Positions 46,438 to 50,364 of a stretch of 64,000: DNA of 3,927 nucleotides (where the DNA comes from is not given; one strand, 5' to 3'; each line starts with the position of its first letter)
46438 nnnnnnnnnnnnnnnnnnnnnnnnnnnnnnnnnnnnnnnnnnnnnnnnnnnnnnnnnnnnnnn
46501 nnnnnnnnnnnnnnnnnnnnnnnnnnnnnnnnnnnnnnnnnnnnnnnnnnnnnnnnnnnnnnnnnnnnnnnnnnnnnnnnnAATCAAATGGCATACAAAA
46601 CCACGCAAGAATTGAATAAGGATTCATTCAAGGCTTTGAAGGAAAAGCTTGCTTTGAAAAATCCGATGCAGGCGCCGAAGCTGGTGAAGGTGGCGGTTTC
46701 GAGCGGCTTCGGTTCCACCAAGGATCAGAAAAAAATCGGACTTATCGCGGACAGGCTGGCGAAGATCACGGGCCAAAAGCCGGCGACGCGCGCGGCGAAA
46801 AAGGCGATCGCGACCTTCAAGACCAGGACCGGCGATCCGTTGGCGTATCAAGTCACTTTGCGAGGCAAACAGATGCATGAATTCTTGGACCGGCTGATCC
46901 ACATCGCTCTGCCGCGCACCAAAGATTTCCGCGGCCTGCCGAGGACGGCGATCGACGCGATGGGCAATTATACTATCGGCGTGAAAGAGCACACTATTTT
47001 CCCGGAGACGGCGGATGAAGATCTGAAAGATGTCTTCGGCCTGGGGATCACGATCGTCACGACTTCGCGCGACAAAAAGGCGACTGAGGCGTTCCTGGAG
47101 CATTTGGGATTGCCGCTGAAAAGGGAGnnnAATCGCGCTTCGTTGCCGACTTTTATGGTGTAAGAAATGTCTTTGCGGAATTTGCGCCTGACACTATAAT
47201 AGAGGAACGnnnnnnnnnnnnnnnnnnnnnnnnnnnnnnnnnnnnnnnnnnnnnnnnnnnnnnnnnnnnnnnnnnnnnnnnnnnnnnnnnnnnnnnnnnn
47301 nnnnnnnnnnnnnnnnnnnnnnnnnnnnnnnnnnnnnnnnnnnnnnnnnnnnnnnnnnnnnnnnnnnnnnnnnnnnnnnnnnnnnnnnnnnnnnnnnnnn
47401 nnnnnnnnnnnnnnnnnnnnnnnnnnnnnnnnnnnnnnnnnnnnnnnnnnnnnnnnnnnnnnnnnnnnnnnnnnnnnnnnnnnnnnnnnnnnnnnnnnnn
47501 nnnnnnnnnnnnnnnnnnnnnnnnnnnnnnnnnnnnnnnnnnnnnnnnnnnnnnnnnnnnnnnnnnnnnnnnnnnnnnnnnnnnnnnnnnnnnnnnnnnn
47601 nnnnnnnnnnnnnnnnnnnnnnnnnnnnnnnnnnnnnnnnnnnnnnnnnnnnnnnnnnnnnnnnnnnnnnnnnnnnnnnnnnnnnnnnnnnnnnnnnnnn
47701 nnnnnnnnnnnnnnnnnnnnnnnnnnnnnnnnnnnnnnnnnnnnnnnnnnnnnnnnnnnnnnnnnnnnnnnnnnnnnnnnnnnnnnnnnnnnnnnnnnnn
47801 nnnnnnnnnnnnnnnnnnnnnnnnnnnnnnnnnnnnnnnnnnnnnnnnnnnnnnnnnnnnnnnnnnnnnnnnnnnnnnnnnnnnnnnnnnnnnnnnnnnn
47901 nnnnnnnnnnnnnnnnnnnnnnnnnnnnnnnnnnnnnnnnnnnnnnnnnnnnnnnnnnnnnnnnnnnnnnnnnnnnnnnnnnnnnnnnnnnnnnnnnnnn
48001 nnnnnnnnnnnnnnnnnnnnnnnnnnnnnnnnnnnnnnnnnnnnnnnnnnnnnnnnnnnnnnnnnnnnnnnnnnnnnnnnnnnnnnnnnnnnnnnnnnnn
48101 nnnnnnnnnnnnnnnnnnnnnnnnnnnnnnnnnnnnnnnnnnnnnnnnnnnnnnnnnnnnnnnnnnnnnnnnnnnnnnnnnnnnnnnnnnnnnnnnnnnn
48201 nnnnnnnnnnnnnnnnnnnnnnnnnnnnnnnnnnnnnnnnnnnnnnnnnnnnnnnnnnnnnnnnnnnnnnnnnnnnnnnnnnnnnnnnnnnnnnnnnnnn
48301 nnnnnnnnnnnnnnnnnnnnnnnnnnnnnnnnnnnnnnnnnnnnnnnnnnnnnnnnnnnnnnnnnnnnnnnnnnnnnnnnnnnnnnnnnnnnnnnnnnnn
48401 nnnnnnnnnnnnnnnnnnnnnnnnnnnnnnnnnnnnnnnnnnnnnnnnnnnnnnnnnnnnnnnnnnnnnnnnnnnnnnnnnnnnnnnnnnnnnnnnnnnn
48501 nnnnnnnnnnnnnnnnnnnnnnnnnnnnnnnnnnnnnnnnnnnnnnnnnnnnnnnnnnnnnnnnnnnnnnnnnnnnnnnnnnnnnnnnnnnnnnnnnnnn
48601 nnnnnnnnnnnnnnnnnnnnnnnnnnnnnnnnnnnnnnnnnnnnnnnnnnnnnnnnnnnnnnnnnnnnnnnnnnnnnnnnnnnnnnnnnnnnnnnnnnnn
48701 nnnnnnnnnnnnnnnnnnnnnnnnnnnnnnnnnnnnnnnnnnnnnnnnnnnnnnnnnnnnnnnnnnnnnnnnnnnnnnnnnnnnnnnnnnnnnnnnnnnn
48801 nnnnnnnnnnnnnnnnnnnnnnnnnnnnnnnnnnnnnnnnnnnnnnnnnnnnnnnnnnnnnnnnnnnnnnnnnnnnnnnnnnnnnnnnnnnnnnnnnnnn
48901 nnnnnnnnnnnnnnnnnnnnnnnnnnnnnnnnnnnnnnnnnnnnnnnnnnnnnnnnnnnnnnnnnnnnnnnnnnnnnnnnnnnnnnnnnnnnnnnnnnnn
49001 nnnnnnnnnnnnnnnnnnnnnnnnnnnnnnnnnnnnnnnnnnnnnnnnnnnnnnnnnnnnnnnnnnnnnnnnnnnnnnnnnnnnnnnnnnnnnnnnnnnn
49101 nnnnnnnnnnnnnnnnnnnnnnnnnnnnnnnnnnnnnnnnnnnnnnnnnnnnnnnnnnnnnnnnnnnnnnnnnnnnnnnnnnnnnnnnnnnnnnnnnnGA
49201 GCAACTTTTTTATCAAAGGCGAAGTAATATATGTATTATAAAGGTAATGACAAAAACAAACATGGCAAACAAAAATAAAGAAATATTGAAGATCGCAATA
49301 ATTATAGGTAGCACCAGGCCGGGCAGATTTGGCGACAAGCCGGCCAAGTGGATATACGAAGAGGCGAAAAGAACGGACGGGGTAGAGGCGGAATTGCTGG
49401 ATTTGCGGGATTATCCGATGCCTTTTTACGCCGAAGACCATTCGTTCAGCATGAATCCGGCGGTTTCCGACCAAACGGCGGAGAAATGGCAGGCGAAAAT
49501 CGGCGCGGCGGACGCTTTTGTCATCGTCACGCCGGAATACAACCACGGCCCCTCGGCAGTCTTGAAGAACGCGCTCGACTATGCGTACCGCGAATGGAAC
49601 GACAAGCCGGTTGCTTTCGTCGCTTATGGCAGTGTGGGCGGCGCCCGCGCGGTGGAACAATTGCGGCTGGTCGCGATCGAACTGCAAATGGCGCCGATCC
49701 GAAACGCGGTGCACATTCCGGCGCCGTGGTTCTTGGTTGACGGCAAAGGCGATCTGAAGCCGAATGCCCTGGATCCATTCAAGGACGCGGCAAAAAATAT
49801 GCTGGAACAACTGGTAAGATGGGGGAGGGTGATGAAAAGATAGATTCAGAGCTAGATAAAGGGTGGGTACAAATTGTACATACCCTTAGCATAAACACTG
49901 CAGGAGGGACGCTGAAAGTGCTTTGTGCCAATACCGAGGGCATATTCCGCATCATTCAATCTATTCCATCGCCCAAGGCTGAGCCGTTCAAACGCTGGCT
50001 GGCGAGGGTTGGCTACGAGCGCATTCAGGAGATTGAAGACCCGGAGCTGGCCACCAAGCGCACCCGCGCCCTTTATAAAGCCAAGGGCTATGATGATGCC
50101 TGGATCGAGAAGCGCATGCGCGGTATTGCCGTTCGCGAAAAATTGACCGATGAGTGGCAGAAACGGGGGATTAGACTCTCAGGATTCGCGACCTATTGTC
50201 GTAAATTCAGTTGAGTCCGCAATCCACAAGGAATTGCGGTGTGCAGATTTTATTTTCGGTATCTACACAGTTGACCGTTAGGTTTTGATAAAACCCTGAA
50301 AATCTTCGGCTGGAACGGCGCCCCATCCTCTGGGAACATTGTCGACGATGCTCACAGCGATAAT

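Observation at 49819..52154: Unknown two-gene operon (388 aa + 76 aa) flanked by decayed Bro-N/DinD-like and RhuM-like genes inside the ribosomal operon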

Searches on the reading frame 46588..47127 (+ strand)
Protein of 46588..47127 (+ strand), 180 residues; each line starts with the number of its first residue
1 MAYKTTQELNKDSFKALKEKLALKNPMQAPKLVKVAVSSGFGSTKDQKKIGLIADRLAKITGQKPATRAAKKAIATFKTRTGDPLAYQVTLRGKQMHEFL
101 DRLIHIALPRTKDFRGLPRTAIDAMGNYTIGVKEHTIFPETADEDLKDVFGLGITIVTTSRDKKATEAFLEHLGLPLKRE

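Call 69: find_related_loci(query=window:46588-47127:+, collection=metagenome_contigs, flank=8000)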
Query window:46588-47127:+ (180 aa) in metagenome_contigs; peptide patterns used: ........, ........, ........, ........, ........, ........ (x = any residue, [..] = any of these).
600 stretches matched a pattern (row limit reached: there are more); 490 encode a relative of the query (tblastn E <= 1e-3); the best 80 are kept; 80 distinct loci.
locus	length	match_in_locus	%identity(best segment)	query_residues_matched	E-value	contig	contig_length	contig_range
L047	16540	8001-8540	79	1-180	6e-98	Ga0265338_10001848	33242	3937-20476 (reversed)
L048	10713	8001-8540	81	1-180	5e-97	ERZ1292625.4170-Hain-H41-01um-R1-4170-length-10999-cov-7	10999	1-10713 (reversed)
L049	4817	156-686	81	1-177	7e-97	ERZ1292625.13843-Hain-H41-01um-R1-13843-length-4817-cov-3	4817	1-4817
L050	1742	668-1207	80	1-180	2e-102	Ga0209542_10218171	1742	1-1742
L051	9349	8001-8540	79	1-180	8e-97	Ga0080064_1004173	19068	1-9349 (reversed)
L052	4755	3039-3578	80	1-180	1e-96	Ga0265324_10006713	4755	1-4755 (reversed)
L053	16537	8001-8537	79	1-179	2e-96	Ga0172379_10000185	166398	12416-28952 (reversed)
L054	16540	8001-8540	78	1-180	5e-95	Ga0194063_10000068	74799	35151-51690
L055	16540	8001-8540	79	1-180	8e-95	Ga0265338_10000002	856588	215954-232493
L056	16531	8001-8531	81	1-177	1e-94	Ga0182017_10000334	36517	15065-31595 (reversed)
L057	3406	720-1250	80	1-177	8e-96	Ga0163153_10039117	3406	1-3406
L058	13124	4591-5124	78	3-180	3e-94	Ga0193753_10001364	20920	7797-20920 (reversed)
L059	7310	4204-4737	78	3-180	3e-94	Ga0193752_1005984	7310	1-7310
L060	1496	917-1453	77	1-179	2e-100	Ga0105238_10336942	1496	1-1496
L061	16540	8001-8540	78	1-180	9e-94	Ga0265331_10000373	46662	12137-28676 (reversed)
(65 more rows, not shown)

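Call 74: search_protein_families(library=pfam, alignment_id=A6, max_evalue=0.00001)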
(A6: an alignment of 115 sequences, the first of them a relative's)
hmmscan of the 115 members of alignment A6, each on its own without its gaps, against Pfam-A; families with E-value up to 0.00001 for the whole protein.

A. member 1, L047:8685-9209:+ (175 aa): 3 families
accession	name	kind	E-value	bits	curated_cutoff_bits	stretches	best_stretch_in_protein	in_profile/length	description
PF04542.20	Sigma70_r2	-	3.4e-12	46.4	24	1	13-79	1-69/71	Sigma-70 region 2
PF08281.18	Sigma70_r4_2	-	5.3e-11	42.4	25.7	1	116-165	5-54/54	Sigma-70, region 4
PF04545.22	Sigma70_r4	-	2.6e-09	36.9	24.1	1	118-167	1-50/50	Sigma-70, region 4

B. families by the number of members that match (of 115 scanned): 81 families (the first 25 are shown)
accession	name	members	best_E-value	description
PF05970.20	PIF1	4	3.7e-39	PIF1-like helicase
PF13604.12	AAA_30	4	7.2e-16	AAA domain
PF13245.12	AAA_19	4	1.2e-14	AAA domain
PF04542.20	Sigma70_r2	4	2.7e-12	Sigma-70 region 2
PF08281.18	Sigma70_r4_2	4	2.8e-12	Sigma-70, region 4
PF21530.3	Pif1_2B_dom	4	3e-10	DNA helicase Pif1, 2B domain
PF13401.12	AAA_22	4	5.8e-08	AAA domain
PF07690.21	MFS_1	3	3.9e-17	Major Facilitator Superfamily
PF14493.12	HTH_40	3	5.1e-15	Helix-turn-helix domain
PF02452.23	PemK_toxin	3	1.7e-12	PemK-like, MazF-like toxin of type II toxin-antitoxin system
PF04545.22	Sigma70_r4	3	2.6e-09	Sigma-70, region 4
PF00437.27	T2SSE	2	9.2e-118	Type II/IV secretion system protein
PF00072.30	Response_reg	2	9.9e-31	Response regulator receiver domain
PF16656.11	Pur_ac_phosph_N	2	5.2e-24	Purple acid Phosphatase, N-terminal domain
PF10108.15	DNA_pol_B_exo2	2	3e-21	Predicted 3'-5' exonuclease related to the exonuclease domain of PolB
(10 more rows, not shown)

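Call 75: search_protein_families(library=padloc, alignment_id=A6, max_evalue=1e-8)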
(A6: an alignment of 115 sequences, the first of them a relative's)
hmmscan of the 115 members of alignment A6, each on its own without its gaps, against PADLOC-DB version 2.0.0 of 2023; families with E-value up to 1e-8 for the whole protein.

A. member 1, L047:8685-9209:+ (175 aa): 0 families

B. families by the number of members that match (of 115 scanned): 23 families
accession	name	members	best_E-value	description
PDLC01148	RecD_like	4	3.8e-23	RecD/Tra ATPase fused to N-terminal HHH domain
PDLC01734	typeIV_RecD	4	1.3e-20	RecD_0_IVD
PDLC05064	PDC-S68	4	5.5e-19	-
PDLC05065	PDC-S68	4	3e-18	-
PDLC04475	PDC-M16A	4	2.5e-10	-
PDLC04476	PDC-M16A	3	1.8e-11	-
PDLC05066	PDC-S68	3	2e-10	-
PDLC04920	PDC-S13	1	5.6e-130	-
PDLC02806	SspH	1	2.5e-54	SspH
PDLC04869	PDC-S05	1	1.1e-53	-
PDLC04856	PDC-S05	1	2.3e-52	-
PDLC02804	SspH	1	1.4e-48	SspH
PDLC04140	mad8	1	8.9e-37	mads_8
PDLC04849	PDC-S05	1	3.3e-35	-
PDLC02215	QatD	1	1.9e-22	-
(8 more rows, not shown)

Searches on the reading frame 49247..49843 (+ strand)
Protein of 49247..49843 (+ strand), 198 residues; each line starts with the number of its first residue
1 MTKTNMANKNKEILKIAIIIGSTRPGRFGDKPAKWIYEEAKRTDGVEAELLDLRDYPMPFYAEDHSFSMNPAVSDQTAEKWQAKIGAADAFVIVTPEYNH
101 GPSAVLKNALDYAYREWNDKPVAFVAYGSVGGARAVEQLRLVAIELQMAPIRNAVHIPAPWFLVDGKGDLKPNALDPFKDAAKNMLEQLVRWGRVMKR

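Call 4: search_protein_families(library=pfam, proteins=[window:49247-49843:+], max_evalue=1)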
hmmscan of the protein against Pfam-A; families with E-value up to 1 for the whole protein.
window:49247-49843:+ (198 aa): 3 families
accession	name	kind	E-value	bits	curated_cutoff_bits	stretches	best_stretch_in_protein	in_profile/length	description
PF03358.20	FMN_red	-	1.4e-42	145.3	24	1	15-158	2-148/152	NADPH-dependent FMN reductase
PF02525.22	Flavodoxin_2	-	2.6e-09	37.5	27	1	15-115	2-105/198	Flavodoxin-like fold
PF18301.6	preATP-grasp_3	-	0.2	12.3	26.3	1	74-99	26-51/76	pre ATP-grasp 3 domain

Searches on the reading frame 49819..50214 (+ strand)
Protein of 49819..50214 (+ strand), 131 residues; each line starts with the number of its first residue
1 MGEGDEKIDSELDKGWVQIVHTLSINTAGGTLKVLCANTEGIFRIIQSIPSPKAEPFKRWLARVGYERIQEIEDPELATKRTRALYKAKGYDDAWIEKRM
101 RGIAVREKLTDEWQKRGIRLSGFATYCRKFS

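Call 4: search_protein_families(library=pfam, proteins=[window:49819-50214:+], max_evalue=1)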
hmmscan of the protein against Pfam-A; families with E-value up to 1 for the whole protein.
window:49819-50214:+ (131 aa): 1 family
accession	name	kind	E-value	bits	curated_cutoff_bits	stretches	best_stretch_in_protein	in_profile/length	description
PF02498.22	Bro-N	-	5.9e-08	33.6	25.6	1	8-62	32-91/96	BRO family, N-terminal domain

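Call 5: search_protein_families(library=padloc, proteins=[window:49819-50214:+], max_evalue=1)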
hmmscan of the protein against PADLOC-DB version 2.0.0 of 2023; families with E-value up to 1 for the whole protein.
window:49819-50214:+ (131 aa): 1 family
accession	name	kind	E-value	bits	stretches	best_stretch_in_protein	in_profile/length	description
PDLC04920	PDC-S13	-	4.7e-48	161.9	1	10-119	55-165/286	-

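Call 6: search_protein_families(library=phrogs, proteins=[window:49819-50214:+], max_evalue=1)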
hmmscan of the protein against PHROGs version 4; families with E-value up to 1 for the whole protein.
window:49819-50214:+ (131 aa): 8 families
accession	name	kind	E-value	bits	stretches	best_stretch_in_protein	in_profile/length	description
phrog_15286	-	unknown function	9.2e-35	121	1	23-119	68-165/274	-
phrog_7940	-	unknown function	0.0005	20.7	1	24-71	56-103/252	-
phrog_2011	-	transcription regulation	0.031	15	1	7-63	52-104/275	anti-repressor Ant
phrog_2899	-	transcription regulation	0.073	13.7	1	20-63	56-99/263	anti-repressor Ant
phrog_130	-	transcription regulation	0.095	12.7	1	16-63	211-253/480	anti-repressor Ant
phrog_9976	-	transcription regulation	0.14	13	1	24-69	53-98/188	anti-repressor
phrog_7347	-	unknown function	0.16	13.3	1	81-115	41-75/78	-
phrog_2593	-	transcription regulation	0.24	12.1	1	16-69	73-124/255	anti-repressor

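Call 7: search_protein_families(library=ncbifam, proteins=[window:49819-50214:+], max_evalue=1)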
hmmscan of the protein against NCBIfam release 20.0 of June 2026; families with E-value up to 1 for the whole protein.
window:49819-50214:+ (131 aa): 0 families
